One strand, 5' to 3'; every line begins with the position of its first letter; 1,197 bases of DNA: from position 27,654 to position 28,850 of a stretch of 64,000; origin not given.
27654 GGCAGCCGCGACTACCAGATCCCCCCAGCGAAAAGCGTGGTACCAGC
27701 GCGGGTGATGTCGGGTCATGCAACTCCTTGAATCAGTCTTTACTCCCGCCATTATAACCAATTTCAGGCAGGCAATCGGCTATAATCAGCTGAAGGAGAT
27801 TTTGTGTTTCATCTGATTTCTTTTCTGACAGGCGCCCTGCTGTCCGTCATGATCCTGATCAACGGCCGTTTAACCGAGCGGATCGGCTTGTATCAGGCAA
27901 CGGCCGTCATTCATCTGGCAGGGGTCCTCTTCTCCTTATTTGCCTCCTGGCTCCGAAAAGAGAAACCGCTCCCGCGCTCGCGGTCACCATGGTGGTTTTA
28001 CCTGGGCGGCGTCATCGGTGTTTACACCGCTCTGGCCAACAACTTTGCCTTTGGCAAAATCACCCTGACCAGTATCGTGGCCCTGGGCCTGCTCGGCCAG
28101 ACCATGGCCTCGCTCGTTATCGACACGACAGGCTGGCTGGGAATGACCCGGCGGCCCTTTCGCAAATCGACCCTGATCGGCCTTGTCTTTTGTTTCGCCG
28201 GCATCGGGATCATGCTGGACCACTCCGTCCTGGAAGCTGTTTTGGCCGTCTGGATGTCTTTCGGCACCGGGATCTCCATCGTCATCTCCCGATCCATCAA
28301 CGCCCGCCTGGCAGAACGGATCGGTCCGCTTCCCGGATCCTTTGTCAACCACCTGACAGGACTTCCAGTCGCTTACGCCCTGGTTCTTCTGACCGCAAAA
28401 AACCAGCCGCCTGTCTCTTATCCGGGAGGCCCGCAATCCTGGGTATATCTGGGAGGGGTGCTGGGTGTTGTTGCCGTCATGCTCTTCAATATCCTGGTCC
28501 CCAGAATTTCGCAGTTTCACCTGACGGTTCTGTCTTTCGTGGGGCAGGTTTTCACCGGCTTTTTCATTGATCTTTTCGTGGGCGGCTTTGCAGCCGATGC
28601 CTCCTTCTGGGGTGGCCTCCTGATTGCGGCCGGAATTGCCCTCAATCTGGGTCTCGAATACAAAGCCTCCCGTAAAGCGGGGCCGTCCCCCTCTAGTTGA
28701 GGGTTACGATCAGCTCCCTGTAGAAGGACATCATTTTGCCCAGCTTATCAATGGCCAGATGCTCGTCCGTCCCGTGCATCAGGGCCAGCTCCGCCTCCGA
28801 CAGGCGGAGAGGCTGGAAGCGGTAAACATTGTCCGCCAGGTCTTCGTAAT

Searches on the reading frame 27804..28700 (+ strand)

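Call 3: search_protein_families(library=pfam, proteins=[window:27804-28700:+], max_evalue=1)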
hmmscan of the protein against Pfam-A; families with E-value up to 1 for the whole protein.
window:27804-28700:+ (298 aa): 3 families
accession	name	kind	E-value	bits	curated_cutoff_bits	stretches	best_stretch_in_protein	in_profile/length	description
PF04657.19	DMT_YdcZ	-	4e-49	166.9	24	2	3-134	3-138/140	Putative inner membrane exporter, YdcZ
PF00892.27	EamA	-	2.8e-07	31.3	28.2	2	147-281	6-133/135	EamA-like transporter family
PF14264.12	Glucos_trans_II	-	2.8e-05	23.8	30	1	27-175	136-271/317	Glucosyl transferase GtrII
